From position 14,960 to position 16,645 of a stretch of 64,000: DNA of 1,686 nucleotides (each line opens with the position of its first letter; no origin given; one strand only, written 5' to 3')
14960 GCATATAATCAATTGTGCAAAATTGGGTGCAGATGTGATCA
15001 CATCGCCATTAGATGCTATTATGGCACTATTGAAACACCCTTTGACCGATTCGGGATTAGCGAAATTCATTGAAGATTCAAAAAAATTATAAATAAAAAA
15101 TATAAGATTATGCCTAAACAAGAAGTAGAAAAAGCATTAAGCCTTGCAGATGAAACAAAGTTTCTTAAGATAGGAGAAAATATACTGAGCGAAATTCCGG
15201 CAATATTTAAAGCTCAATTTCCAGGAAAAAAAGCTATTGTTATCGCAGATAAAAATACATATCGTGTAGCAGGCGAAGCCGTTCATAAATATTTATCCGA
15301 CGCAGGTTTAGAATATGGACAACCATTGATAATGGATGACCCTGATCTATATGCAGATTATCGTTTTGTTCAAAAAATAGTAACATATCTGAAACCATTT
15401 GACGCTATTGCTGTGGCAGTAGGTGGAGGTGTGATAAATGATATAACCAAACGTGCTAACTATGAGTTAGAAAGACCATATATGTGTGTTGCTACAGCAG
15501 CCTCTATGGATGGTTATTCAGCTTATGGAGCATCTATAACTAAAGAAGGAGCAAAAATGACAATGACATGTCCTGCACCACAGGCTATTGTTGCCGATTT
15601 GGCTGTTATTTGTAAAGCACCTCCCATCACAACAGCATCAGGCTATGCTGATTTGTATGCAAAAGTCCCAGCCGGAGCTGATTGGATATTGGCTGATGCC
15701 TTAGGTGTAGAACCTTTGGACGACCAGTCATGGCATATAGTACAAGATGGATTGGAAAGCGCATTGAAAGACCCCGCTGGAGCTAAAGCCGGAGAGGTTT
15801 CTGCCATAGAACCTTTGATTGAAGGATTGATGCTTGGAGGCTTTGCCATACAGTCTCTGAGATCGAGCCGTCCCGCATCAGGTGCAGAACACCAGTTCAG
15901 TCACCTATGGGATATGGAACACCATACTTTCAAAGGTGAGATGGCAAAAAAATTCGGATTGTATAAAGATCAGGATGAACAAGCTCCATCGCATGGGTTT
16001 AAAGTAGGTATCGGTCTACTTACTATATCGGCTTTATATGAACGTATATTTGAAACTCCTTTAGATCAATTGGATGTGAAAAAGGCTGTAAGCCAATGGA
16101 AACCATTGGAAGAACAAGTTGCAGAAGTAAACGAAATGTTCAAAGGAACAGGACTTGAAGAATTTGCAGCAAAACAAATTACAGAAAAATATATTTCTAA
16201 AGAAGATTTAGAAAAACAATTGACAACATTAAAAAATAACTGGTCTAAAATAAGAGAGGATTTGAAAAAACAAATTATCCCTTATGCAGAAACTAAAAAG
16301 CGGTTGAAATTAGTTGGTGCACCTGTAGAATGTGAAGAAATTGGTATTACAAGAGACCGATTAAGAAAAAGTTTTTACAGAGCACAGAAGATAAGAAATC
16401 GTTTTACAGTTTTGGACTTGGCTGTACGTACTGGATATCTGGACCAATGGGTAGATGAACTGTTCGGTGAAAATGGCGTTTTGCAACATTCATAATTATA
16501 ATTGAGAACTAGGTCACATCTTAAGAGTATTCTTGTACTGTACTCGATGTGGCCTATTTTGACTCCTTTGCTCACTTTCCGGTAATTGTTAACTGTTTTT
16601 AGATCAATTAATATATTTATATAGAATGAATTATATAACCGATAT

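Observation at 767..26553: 26-kb glycerol/polyol-to-pentose-phosphate super-locus: five FGGY kinases, three kinds of glycerol-phosphate dehydrogenase, no araA and no sugar transporter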

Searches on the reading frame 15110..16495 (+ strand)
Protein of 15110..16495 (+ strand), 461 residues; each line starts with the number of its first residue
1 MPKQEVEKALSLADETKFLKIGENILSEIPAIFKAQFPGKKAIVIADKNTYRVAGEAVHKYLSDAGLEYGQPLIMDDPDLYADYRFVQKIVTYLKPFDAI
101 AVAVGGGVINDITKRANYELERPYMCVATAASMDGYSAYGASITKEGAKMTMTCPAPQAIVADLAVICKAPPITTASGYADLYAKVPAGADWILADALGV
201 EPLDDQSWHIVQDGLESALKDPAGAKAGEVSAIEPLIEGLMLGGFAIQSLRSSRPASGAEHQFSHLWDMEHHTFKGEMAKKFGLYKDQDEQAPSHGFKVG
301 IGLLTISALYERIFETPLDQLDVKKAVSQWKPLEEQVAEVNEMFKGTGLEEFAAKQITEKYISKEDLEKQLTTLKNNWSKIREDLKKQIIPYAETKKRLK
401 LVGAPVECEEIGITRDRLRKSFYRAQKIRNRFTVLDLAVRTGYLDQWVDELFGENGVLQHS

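Call 4: search_protein_families(library=ncbifam, proteins=[window:15110-16495:+], max_evalue=0.00001)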
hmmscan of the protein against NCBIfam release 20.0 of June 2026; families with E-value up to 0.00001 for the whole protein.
window:15110-16495:+ (461 aa): 3 families
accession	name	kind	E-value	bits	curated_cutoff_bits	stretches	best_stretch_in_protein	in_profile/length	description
NF002022.0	PRK00843.1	equivalog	3.3e-47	161.2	413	1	20-269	15-259/350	NAD(P)-dependent glycerol-1-phosphate dehydrogenase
NF006941.0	PRK09423.1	subfamily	2.7e-11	42.9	336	1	21-184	13-174/367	glycerol dehydrogenase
NF053832.1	GlycoaldRedHalo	equivalog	2.2e-06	27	550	1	22-184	14-174/363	glycolaldehyde reductase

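Call 6: search_protein_families(library=pfam, proteins=[window:15110-16495:+], max_evalue=0.001)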
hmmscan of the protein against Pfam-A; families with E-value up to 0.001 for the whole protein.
window:15110-16495:+ (461 aa): 2 families
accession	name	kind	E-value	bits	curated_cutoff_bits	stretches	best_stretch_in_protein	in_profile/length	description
PF13685.12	Fe-ADH_2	-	2.6e-33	115.5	28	1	21-171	2-149/149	Iron-containing alcohol dehydrogenase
PF00465.25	Fe-ADH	-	5.7e-06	26.5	31.3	1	21-162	6-166/168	Iron-containing alcohol dehydrogenase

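Call 10: find_encoding_contigs(protein=window:15110-16495:+, flank=10000, max_places=6)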
Protein window:15110-16495:+ (461 aa): 11 contigs read that carry it; 6 places shown.
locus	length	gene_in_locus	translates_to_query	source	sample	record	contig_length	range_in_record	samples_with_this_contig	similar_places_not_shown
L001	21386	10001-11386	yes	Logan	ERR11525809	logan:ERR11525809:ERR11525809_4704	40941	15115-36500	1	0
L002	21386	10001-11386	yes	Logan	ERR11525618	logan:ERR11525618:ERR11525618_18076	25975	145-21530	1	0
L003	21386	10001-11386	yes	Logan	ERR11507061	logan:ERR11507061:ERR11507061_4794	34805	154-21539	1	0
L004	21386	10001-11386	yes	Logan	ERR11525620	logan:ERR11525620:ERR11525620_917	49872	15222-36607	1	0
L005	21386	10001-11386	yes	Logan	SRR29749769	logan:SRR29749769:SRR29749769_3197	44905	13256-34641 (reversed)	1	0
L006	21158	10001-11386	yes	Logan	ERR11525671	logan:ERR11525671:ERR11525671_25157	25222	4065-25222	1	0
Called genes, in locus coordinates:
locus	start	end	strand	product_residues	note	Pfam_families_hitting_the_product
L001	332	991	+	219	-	PF00702:Hydrolase, PF12710:HAD (weak), PF13419:HAD_2, PF13242:Hydrolase_like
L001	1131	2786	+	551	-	PF00890:FAD_binding_2 (faint), PF01266:DAO, PF12831:FAD_oxidored (weak), PF04324:Fer2_BFD (weak)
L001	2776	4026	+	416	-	PF00890:FAD_binding_2, PF01266:DAO (faint), PF07992:Pyr_redox_2 (faint)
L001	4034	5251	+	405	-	PF13183:Fer4_8, PF02754:CCG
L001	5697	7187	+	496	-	PF00370:FGGY_N, PF02782:FGGY_C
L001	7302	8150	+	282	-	-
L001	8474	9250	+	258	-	PF00230:MIP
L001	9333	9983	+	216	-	PF00923:TAL_FSA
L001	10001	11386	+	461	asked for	PF00465:Fe-ADH (weak), PF13685:Fe-ADH_2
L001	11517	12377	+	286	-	PF00702:Hydrolase, PF13344:Hydrolase_6, PF13419:HAD_2 (weak), PF09419:PGP_phosphatase (weak), PF13242:Hydrolase_like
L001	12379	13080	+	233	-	PF00596:Aldolase_II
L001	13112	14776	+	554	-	PF00370:FGGY_N (weak), PF02782:FGGY_C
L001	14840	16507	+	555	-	PF00370:FGGY_N, PF02782:FGGY_C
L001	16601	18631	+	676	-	PF00456:Transketolase_N, PF02779:Transket_pyr, PF02780:Transketolase_C (weak), PF22613:Transketolase_C_1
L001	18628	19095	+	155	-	PF02502:LacAB_rpiB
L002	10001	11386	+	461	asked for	PF00465:Fe-ADH (weak), PF13685:Fe-ADH_2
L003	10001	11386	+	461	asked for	PF00465:Fe-ADH (weak), PF13685:Fe-ADH_2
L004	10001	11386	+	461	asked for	PF00465:Fe-ADH (weak), PF13685:Fe-ADH_2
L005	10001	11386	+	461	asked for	PF00465:Fe-ADH (weak), PF13685:Fe-ADH_2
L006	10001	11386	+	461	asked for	PF00465:Fe-ADH (weak), PF13685:Fe-ADH_2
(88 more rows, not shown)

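Call 11: find_homologous_proteins(query=window:15110-16495:+, max_evalue=1e-10)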
Query window:15110-16495:+ (461 aa): 6938 proteins with E <= 1e-10 among 8000 candidates; the best 120 are listed.
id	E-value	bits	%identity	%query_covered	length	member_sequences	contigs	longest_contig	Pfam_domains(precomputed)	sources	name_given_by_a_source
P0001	0.0e+0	1034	100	100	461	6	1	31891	PF13685.13,PF00465.26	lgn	-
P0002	1.7e-278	942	90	100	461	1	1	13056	PF13685.13,PF00465.26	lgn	-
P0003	3.9e-268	908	86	100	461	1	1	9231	PF13685.13,PF00465.26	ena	-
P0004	2.2e-265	899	85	100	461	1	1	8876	PF13685.13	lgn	-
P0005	3.7e-263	891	85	100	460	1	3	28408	PF13685.13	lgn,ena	-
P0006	4.7e-262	888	85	100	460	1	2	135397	PF13685.13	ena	-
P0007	7.0e-259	877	83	100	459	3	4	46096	PF13685.13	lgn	-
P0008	1.6e-252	856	82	100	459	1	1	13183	PF13685.13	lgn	-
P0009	8.3e-245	831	78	100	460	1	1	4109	PF13685.13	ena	-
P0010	1.7e-236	803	74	100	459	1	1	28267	PF13685.13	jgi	-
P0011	2.1e-234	797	76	99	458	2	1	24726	PF13685.13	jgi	-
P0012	3.3e-233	793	75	99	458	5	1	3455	PF13685.13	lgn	-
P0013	5.6e-233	792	74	100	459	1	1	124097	PF13685.13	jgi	-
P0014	1.4e-232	791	74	99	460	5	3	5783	PF13685.13,PF00465.26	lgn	-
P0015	3.3e-230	783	75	99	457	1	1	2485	PF13685.13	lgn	-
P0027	4.8e-214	729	69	100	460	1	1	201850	PF13685.13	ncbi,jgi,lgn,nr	ncbi:MAG: sn-glycerol-1-phosphate dehydrogenase [Tannerellaceae bacterium]|jgi:glycerol-1-phosphate 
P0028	6.7e-214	729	71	100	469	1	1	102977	PF13685.13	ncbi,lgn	-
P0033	3.9e-195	667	64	100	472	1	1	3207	PF13685.13,PF00465.26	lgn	-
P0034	1.2e-194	665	64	100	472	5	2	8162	PF13685.13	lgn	-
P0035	9.4e-194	663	64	100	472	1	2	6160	PF13685.13,PF00465.26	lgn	-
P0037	2.5e-191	655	63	100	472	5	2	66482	PF13685.13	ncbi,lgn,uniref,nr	ncbi:sn-glycerol-1-phosphate dehydrogenase [Apibacter adventoris]|uniref:3-dehydroquinate synthase n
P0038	5.3e-191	654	63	100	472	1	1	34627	PF13685.13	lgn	-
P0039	8.2e-191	653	64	100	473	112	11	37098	PF13685.13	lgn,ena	-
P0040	2.3e-190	651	63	100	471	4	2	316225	PF13685.13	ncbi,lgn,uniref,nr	ncbi:sn-glycerol-1-phosphate dehydrogenase [Apibacter muscae]|uniref:sn-glycerol-1-phosphate dehydro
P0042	5.9e-188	643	63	100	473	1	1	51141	PF13685.13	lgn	-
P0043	1.6e-187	642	63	100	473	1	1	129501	PF13685.13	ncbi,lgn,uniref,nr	ncbi:glycerol-1-phosphate dehydrogenase [NAD(P)+] [Apibacter mensalis]|uniref:Glycerol-1-phosphate d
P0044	2.1e-187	642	63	100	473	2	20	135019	PF13685.13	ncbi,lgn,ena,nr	ncbi:MAG: sn-glycerol-1-phosphate dehydrogenase [Apibacter sp.]|nr:sn-glycerol-1-phosphate dehydroge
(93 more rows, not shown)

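Call 13: find_related_loci(query=A1, collection=genome_contigs, flank=10000)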
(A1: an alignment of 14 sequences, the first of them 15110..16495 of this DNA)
Query A1 (461 aa) in genome_contigs; peptide patterns used: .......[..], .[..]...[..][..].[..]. (x = any residue, [..] = any of these).
600 stretches matched a pattern (row limit reached: there are more); 592 encode a relative of the query (tblastn E <= 1e-3); the best 80 are kept; 80 distinct loci.
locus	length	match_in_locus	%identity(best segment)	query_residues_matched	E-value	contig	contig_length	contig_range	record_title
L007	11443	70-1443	71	1-458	0e+0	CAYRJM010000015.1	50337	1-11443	MAG TPA_asm: uncultured Chitinophagaceae bacterium isolate SRP187154_co1_302 genome assembly, contig: NODE_513_length_50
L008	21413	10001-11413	63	1-459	0e+0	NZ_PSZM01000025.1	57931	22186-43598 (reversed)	Apibacter adventoris strain wkB301 ctg7180000001098, whole genome shotgun sequence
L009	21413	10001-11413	64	1-459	0e+0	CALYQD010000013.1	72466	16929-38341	MAG: uncultured Apibacter sp. isolate SRR11267052_bin.10_metawrap_v1.3.0_MAG genome assembly, contig: ERZ9515140_42, who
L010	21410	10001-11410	63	1-459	0e+0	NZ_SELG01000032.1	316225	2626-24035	Apibacter muscae strain G8 NODE_3_length_316225_cov_175.029258, whole genome shotgun sequence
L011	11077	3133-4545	63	1-459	0e+0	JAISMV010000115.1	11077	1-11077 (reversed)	MAG: Flavobacteriaceae bacterium isolate Im510_bin53 k119_618059, whole genome shotgun sequence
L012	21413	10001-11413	63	1-459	0e+0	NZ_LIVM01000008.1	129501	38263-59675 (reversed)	Apibacter mensalis strain R-53146 R-53146_08, whole genome shotgun sequence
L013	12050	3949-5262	58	5-456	3e-173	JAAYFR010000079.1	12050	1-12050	MAG: Bacteroidales bacterium isolate AS07pgkLD_98 31588_AS07, whole genome shotgun sequence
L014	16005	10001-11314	57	6-457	2e-171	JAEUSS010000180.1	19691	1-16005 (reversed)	MAG: Prolixibacteraceae bacterium isolate new MAG-309 k141_1877423, whole genome shotgun sequence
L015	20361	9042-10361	57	6-459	4e-171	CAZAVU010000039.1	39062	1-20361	MAG TPA_asm: uncultured Odoribacter sp. isolate binchicken_co158_48 genome assembly, contig: NODE_893_length_39062_cov_7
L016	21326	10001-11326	56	6-461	4e-168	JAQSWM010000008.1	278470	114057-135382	MAG: Sphingobacteriaceae bacterium isolate C_No_T20_C_bin.73 scaffold_57, whole genome shotgun sequence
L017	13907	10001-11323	56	5-459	2e-168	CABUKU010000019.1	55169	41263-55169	MAG TPA_asm: uncultured Bacteroides sp. isolate MGYG-HGUT-04094 genome assembly, contig: GUT_GENOME256155_19, whole geno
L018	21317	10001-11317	55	5-457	1e-167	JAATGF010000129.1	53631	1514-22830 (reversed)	MAG: Bacteroidales bacterium isolate bin_301 k141_2993443, whole genome shotgun sequence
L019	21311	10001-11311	56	6-456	2e-167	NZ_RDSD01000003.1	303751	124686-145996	Proteiniphilum sp. X52 NODE_3_length_303751_cov_90.6706, whole genome shotgun sequence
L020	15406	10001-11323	55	5-459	2e-167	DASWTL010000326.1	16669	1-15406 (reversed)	MAG TPA_asm: Sphingobacteriaceae bacterium isolate SMAG_U3574 k141_392356, whole genome shotgun sequence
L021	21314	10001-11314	55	6-457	2e-167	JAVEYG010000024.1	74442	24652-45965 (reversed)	MAG: Prolixibacteraceae bacterium isolate BF4_24 NODE_969_length_74442_cov_12.419660_Biofilm4, whole genome shotgun sequ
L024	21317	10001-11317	56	5-457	2e-165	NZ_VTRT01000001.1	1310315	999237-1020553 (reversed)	Pedobacter sp. BS3 map unlocalized plasmid unnamed1 BS3-1_scaffold1, whole genome shotgun sequence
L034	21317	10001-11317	55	5-457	6e-163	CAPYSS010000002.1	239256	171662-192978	MAG TPA_asm: Bacteroides caecimuris isolate MGBC150249 genome assembly, contig: MGBC150249.2, whole genome shotgun seque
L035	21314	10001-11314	54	3-454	1e-162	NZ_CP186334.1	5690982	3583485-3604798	Gaoshiqia hydrogeniformans strain Z1-71 chromosome, complete genome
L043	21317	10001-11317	55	5-457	7e-162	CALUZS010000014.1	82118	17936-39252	MAG: uncultured Parabacteroides sp. isolate BRZ_QR__bin46 genome assembly, contig: BRZ_QR__NODE_181_length_82118_cov_10.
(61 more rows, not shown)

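Call 19: search_protein_families(library=pfam, proteins=[L034:7394-8965:+, L034:9000-9911:+, L034:11317-12624:+, L024:11555-13042:+, L035:8742-9986:+, L035:12252-13598:+, L043:7185-8873:+, L043:11343-12839:+, L007:4599-5900:+, L007:6032-7027:+], max_evalue=0.0001)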
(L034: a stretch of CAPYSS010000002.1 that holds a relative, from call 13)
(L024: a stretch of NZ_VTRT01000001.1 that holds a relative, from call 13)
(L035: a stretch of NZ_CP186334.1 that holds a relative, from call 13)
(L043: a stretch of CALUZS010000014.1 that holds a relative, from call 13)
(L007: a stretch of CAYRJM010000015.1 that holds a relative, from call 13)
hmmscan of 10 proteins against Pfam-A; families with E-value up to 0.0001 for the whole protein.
L034:7394-8965:+ (523 aa): 7 families
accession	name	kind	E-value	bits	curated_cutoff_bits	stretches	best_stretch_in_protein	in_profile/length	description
PF01266.30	DAO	-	6.2e-50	171.1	27.9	1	18-376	1-352/353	FAD dependent oxidoreductase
PF16901.10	DAO_C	-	1.1e-20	74.2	31.4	1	416-503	34-123/126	C-terminal domain of alpha-glycerophosphate oxidase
PF12831.13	FAD_oxidored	-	3.5e-08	33.6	27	1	18-59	1-42/416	FAD dependent oxidoreductase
PF00890.30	FAD_binding_2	-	1.6e-07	31.4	20.4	1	18-58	1-41/414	FAD binding domain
PF13450.12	NAD_binding_8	-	3.2e-05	24.5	21.9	0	21-61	1-40/68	NAD(P)-binding Rossmann-like domain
PF01134.28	GIDA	-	3.7e-05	23.4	22.1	0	18-56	1-40/391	Glucose inhibited division protein A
PF03486.20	HI0933_like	-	8.6e-05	22.5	50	0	18-48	2-32/244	HI0933-like protein Rossmann domain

L034:9000-9911:+ (303 aa): 1 family
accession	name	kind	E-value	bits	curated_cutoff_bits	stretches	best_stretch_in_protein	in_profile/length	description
PF03009.23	GDPD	-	6.3e-21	76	23.6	1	62-160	1-103/244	Glycerophosphoryl diester phosphodiesterase family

L034:11317-12624:+ (435 aa): 1 family
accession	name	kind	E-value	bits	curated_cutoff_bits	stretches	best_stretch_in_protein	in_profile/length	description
PF07690.21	MFS_1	-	1.5e-49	169.2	33.4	2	36-272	2-229/347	Major Facilitator Superfamily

L024:11555-13042:+ (495 aa): 1 family
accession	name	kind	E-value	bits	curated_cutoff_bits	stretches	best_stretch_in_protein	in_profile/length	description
PF07690.21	MFS_1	-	1e-42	146.8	33.4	1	31-442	2-346/347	Major Facilitator Superfamily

L035:8742-9986:+ (414 aa): 1 family
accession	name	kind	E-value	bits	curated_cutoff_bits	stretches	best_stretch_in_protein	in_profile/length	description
PF07690.21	MFS_1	-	2.8e-33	115.7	33.4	2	23-261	3-240/347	Major Facilitator Superfamily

L035:12252-13598:+ (448 aa): 1 family
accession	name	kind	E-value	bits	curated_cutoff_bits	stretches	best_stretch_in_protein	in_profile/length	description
PF07690.21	MFS_1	-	1.9e-50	172.2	33.4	1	40-400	2-346/347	Major Facilitator Superfamily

L043:7185-8873:+ (562 aa): 2 families
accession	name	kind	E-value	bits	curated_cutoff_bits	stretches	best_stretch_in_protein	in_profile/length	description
PF02690.20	Na_Pi_cotrans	-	4.5e-59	198.8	29.1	2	17-156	1-136/137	Na+/Pi-cotransporter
PF01895.24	PhoU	-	5.4e-10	39.9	23.5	1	364-451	4-88/89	PhoU domain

L043:11343-12839:+ (498 aa): 1 family
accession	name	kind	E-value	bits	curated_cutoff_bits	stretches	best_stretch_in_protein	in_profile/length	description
PF07690.21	MFS_1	-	9.7e-52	176.4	33.4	2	26-439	2-345/347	Major Facilitator Superfamily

L007:4599-5900:+ (433 aa): 1 family
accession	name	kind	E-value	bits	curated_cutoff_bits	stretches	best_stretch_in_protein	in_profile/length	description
PF07690.21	MFS_1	-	4.1e-31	108.6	33.4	2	241-411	5-172/347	Major Facilitator Superfamily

L007:6032-7027:+ (331 aa): 4 families
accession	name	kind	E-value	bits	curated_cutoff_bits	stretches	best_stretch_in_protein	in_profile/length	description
PF02826.25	2-Hacid_dh_C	-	5.5e-53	179.4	25.1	1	113-291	2-178/178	D-isomer specific 2-hydroxyacid dehydrogenase, NAD binding domain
PF00389.36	2-Hacid_dh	-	2.4e-15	56.8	24.6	1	3-317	1-128/134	D-isomer specific 2-hydroxyacid dehydrogenase, catalytic domain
PF03446.21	NAD_binding_2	-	2e-08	34.8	21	1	154-258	1-112/161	NAD binding domain of 6-phosphogluconate dehydrogenase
PF00670.27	AdoHcyase_NAD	-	3.3e-06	27.8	27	1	150-241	21-112/162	S-adenosyl-L-homocysteine hydrolase, NAD binding domain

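Call 21: search_solved_structures(query=window:15110-16495:+, max_evalue=0.001, show_alignments=2)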
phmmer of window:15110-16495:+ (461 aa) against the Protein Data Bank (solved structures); distinct sequences matched with E-value up to 0.001: 11.
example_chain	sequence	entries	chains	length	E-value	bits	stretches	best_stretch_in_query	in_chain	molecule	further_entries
9h4x_A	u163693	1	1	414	2.2e-37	132.4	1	19-271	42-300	Glycerol-1-phosphate dehydrogenase [NAD(P)+]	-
4rfl_A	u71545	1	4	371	1.2e-19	73.9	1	97-270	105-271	Glycerol-1-phosphate dehydrogenase [NAD(P)+]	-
4rgq_A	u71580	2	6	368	1.2e-19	73.9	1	97-269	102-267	Glycerol-1-phosphate dehydrogenase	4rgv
3ce9_A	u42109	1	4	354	1.4e-17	67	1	18-268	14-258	Glycerol dehydrogenase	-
5fb3_A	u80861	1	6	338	3e-17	66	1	95-269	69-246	Glycerol-1-phosphate dehydrogenase [NAD(P)+]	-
1jpu_A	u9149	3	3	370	3.5e-08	36.1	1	22-185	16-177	glycerol dehydrogenase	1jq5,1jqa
4mca_A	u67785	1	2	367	3e-05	26.4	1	41-279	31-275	Glycerol dehydrogenase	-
5xn8_A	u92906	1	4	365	3e-05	26.4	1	85-283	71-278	Glycerol Dehydrogenase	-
13go_A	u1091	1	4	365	3.9e-05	26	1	37-184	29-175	Glycerol dehydrogenase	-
1kq3_A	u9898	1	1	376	6.5e-05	25.3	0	99-184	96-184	glycerol dehydrogenase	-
6csj_A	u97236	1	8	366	0.00027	23.3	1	16-185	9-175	Glycerol dehydrogenase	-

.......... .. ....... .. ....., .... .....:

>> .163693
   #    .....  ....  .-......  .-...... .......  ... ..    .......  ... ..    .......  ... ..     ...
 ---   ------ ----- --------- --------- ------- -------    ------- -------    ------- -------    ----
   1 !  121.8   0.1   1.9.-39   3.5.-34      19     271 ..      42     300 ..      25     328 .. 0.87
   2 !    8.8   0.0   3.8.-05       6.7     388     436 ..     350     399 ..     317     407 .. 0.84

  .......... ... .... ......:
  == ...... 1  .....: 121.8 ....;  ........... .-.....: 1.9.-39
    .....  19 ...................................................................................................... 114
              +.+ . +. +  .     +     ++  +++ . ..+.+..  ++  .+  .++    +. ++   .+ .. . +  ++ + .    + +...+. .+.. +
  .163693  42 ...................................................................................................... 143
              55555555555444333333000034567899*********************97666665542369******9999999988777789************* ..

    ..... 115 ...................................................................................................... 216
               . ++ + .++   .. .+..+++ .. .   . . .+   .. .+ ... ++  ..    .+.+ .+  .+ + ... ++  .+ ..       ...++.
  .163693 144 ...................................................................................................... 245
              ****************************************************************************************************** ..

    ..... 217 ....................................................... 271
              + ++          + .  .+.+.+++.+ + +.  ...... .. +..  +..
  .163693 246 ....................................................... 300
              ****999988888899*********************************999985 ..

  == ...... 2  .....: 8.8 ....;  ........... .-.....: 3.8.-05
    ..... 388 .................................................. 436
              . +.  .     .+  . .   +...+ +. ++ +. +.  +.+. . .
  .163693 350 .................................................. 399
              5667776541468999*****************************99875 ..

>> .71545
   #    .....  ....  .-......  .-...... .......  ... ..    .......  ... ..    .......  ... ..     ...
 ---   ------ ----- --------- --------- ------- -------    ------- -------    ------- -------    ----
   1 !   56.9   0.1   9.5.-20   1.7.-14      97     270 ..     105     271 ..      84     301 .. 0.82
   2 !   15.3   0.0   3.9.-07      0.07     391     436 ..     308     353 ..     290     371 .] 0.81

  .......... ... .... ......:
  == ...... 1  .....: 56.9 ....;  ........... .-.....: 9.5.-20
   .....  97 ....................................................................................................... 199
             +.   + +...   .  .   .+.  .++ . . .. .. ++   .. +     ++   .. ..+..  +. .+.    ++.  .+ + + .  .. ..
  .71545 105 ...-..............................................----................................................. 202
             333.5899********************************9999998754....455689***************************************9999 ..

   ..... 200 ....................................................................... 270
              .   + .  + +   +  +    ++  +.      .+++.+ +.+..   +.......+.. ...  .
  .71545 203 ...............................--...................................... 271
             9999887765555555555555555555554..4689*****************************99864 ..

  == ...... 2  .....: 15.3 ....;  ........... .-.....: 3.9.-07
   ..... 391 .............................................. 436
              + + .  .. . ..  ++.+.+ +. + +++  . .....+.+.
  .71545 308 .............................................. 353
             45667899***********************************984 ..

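Call 35: find_encoding_contigs(protein=P0027, flank=10000, max_places=1)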
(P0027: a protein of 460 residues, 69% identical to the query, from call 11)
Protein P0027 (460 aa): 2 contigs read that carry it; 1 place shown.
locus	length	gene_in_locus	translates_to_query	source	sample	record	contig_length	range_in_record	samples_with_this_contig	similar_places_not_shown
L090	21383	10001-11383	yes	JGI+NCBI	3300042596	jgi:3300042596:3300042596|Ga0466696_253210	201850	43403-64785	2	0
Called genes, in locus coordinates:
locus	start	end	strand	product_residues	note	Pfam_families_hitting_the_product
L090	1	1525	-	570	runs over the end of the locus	PF01268:FTHFS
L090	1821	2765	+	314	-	PF01832:Glucosaminidase, PF01476:LysM (weak)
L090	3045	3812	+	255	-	PF08220:HTH_DeoR, PF08279:HTH_11 (weak), PF00455:DeoRC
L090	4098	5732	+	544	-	PF01266:DAO, PF04324:Fer2_BFD (weak)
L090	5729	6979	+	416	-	PF00890:FAD_binding_2, PF01266:DAO (faint)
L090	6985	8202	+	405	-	PF13183:Fer4_8, PF02754:CCG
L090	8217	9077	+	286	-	-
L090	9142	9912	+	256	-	PF00230:MIP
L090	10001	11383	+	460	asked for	PF13685:Fe-ADH_2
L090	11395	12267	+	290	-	PF00702:Hydrolase, PF13344:Hydrolase_6, PF13419:HAD_2 (faint), PF13242:Hydrolase_like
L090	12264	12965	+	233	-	PF00596:Aldolase_II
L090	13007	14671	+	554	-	PF00370:FGGY_N (weak), PF02782:FGGY_C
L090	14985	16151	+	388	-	PF00586:AIRS, PF02769:AIRS_C (weak)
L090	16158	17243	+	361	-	PF03462:PCRF, PF00472:RF-1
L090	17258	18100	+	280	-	PF00215:OMPdecase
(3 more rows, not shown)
